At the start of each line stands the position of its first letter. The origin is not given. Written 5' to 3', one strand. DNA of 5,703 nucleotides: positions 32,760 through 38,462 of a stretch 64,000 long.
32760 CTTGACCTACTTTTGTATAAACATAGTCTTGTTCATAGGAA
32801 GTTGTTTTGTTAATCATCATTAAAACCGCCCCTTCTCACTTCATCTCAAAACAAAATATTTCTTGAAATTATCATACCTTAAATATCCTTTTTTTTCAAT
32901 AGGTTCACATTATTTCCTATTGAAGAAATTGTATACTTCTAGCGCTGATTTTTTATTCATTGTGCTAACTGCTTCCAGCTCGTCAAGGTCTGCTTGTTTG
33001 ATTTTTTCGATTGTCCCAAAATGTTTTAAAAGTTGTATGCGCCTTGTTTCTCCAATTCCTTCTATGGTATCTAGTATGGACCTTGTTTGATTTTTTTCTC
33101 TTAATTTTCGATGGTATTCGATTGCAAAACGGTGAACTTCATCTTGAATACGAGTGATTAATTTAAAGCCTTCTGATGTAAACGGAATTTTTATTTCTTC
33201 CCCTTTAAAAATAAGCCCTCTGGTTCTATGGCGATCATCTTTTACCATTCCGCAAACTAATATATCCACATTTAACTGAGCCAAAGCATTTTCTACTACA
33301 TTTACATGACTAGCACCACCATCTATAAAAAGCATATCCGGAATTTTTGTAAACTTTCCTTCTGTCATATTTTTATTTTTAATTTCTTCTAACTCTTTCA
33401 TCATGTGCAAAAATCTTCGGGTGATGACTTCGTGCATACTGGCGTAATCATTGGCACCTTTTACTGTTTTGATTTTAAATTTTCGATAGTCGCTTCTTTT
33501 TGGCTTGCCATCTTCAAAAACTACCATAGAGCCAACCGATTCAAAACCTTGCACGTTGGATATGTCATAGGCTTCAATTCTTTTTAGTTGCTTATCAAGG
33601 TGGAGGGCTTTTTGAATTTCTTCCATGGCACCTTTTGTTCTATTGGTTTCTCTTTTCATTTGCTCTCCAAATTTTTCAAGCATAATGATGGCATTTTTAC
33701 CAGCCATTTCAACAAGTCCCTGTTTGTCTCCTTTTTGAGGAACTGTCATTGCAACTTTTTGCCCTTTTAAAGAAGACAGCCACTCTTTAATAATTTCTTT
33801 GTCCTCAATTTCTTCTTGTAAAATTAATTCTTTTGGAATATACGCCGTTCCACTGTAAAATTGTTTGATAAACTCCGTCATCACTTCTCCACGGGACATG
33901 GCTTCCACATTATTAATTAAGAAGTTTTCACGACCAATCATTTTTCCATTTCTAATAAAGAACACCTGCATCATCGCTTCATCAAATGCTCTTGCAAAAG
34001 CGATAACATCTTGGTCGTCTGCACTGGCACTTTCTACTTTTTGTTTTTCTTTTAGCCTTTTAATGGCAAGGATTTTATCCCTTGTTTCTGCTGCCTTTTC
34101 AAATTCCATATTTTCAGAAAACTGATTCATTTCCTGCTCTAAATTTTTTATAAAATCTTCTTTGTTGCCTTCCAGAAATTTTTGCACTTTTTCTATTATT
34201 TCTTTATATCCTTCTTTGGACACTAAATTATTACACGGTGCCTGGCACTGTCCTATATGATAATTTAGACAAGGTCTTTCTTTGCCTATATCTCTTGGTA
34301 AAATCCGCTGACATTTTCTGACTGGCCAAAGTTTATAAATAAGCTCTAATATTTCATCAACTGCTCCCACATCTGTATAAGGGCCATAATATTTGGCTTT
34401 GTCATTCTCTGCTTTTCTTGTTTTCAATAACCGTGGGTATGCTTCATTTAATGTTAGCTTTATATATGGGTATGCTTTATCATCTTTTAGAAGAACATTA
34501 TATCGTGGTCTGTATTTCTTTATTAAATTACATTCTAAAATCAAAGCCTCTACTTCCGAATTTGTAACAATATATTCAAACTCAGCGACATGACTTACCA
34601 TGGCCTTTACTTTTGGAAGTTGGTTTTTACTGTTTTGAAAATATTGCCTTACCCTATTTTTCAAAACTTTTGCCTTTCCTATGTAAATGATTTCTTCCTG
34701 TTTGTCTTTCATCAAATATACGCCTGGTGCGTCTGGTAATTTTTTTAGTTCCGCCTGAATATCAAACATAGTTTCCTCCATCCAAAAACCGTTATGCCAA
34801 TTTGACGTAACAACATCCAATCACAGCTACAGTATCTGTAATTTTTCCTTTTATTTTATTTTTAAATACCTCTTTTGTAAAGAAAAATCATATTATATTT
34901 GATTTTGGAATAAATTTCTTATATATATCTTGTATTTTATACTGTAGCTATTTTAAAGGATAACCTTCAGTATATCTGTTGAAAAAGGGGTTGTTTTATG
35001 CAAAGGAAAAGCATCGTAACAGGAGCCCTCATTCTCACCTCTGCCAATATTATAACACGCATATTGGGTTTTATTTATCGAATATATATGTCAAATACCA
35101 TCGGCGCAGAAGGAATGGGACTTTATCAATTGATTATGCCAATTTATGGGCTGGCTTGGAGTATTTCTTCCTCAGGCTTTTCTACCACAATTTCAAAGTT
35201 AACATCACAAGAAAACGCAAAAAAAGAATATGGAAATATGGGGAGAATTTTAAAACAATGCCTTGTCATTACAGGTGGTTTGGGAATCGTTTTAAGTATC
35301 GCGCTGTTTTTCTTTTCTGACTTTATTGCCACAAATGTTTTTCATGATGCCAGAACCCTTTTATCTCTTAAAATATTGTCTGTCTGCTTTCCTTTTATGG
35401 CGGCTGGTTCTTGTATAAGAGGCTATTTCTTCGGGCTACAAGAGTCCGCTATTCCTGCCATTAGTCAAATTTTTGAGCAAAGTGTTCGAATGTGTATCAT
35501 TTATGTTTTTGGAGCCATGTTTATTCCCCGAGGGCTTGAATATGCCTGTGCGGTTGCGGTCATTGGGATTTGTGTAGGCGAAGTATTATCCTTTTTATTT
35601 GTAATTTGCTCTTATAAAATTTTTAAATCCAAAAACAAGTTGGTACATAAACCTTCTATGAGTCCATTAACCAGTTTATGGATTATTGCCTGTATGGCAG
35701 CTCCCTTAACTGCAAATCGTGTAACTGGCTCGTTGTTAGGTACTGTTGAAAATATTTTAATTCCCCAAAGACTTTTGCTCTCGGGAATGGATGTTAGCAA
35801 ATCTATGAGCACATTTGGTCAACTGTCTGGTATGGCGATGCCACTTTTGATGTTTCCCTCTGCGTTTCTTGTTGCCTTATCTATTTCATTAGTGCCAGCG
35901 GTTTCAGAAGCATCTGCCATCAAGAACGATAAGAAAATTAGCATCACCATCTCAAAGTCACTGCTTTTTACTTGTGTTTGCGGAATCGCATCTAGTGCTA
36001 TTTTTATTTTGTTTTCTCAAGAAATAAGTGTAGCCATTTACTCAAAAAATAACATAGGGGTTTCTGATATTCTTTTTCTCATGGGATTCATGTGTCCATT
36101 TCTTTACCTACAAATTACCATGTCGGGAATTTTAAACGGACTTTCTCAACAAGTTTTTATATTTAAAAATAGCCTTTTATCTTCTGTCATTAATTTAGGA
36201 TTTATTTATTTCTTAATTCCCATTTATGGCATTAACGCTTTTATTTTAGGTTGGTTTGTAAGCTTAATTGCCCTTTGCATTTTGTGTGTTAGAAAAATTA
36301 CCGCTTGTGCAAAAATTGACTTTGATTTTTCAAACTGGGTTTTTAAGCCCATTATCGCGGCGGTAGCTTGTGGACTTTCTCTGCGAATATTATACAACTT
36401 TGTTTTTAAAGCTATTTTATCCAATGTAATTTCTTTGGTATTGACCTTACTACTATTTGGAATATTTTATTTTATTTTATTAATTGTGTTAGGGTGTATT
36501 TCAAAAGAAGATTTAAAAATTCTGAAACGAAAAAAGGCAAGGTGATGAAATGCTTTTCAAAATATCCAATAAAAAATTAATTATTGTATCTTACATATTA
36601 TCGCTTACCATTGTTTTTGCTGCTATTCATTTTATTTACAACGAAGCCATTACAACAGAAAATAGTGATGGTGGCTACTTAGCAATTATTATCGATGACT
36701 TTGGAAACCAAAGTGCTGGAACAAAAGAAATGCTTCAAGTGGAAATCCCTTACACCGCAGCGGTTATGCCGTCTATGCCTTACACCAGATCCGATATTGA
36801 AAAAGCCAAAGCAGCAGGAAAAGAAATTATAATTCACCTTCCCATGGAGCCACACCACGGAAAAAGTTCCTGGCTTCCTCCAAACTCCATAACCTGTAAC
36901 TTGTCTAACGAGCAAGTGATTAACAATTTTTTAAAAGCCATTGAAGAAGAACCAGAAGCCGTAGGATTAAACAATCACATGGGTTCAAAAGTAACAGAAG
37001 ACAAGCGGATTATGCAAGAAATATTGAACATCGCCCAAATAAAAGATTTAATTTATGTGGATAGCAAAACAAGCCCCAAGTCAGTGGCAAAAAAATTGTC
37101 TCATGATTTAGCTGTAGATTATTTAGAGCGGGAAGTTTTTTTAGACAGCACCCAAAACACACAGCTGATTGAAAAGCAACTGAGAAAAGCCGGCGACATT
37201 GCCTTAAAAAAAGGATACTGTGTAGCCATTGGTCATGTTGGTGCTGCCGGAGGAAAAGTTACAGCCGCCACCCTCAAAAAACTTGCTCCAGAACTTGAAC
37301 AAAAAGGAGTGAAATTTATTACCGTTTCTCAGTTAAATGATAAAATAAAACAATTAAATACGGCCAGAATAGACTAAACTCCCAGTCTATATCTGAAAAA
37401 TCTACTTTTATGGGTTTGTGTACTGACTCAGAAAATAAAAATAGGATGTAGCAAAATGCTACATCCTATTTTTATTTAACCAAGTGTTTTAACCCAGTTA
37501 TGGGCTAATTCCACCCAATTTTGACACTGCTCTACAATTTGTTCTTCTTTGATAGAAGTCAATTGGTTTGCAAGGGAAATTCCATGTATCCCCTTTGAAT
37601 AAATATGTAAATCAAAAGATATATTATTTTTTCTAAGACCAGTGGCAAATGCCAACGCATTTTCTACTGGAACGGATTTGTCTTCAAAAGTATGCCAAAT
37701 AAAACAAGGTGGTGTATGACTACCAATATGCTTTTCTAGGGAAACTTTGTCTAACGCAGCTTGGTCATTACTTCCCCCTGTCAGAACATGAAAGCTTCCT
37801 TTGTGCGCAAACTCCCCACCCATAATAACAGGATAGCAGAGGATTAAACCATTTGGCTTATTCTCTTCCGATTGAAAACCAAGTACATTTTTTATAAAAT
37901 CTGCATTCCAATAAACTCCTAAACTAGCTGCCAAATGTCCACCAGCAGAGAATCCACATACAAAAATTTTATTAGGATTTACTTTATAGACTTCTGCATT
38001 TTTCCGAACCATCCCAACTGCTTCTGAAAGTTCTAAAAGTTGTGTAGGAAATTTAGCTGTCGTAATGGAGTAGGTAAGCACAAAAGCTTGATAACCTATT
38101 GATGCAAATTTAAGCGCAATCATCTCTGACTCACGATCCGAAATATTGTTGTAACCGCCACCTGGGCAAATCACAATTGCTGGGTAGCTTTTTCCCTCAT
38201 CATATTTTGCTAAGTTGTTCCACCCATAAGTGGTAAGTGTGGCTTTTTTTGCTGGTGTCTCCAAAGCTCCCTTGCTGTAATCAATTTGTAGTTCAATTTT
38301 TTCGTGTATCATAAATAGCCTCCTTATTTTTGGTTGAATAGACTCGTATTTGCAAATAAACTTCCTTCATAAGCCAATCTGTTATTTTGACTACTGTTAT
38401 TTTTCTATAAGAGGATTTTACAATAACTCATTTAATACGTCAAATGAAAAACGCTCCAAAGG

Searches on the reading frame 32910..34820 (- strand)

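Call 55: search_protein_families(library=pfam, proteins=[window:32910-34820:-], max_evalue=0.001)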
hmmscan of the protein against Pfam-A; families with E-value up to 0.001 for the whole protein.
window:32910-34820:- (636 aa): 6 families
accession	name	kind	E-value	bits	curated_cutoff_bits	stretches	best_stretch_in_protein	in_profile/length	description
PF08459.17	UvrC_RNaseH_dom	-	6.5e-54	182.5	22.3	1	403-567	1-159/159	UvrC RNAse H endonuclease domain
PF22920.2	UvrC_RNaseH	-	5.9e-39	133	24.3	1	269-382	1-114/116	UvrC Ribonuclease H-like domain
PF01541.30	GIY-YIG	-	2e-10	41.3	22.6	1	32-108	2-78/78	GIY-YIG catalytic domain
PF02151.25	UVR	-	1.7e-09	37.5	21.5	1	222-255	2-35/36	UvrB/uvrC motif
PF14520.12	HHH_5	-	1.2e-07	32.6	27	1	583-629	4-51/57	Helix-hairpin-helix domain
PF12826.13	HHH_2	-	3.1e-07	30.9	27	1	586-635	8-57/64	Helix-hairpin-helix motif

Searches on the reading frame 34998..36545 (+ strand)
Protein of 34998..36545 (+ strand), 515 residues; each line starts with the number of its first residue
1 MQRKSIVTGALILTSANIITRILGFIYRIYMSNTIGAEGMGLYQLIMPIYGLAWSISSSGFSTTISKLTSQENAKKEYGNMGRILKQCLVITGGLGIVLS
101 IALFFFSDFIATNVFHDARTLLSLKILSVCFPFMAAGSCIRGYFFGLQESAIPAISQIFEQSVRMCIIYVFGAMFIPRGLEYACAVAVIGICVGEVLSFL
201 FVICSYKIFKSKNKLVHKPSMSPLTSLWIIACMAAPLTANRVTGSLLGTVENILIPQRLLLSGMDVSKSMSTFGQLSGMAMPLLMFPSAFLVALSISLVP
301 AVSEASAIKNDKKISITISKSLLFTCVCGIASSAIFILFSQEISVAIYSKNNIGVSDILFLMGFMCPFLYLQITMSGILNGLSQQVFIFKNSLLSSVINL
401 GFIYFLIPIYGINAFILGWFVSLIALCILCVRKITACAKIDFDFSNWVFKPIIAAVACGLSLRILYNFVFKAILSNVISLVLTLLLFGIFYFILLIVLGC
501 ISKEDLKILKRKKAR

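Call 55: search_protein_families(library=pfam, proteins=[window:34998-36545:+], max_evalue=0.001)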
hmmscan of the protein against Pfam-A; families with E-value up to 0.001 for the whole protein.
window:34998-36545:+ (515 aa): 2 families
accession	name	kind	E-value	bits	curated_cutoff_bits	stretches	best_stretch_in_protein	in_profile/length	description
PF01943.22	Polysacc_synt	-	1.8e-31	110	28.2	1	7-305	2-273/274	Polysaccharide biosynthesis protein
PF01554.23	MatE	-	2.2e-13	50.6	24.9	2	16-169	5-160/161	MatE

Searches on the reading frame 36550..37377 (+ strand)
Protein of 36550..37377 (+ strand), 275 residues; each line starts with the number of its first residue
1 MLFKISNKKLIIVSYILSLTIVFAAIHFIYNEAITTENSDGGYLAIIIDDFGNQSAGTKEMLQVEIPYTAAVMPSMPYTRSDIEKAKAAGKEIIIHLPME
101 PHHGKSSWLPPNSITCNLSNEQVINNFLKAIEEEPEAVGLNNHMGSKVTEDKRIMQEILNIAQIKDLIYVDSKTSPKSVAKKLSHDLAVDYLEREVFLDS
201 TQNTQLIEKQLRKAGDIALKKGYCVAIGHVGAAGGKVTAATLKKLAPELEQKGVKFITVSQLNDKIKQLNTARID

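Call 55: search_protein_families(library=pfam, proteins=[window:36550-37377:+], max_evalue=0.001)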
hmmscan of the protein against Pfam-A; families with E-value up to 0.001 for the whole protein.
window:36550-37377:+ (275 aa): 1 family
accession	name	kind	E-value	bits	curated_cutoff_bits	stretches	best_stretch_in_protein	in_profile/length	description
PF04748.18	Polysacc_deac_2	-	8.7e-69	231.3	27.5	1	46-262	1-211/212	Divergent polysaccharide deacetylase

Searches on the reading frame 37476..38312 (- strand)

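Call 55: search_protein_families(library=pfam, proteins=[window:37476-38312:-], max_evalue=0.001)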
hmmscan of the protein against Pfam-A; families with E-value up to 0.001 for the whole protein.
window:37476-38312:- (278 aa): 4 families
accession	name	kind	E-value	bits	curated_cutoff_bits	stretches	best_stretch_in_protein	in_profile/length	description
PF20434.5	BD-FAE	-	3.2e-24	86.1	26.8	1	39-224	9-213/215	BD-FAE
PF07859.19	Abhydrolase_3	-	5.8e-10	39.7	25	1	86-164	43-111/210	alpha/beta hydrolase fold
PF00326.27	Peptidase_S9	-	7.1e-09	35.9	22.6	1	191-249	133-193/213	Prolyl oligopeptidase family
PF01738.24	DLH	-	7.6e-07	29.4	21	0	201-247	144-190/217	Dienelactone hydrolase family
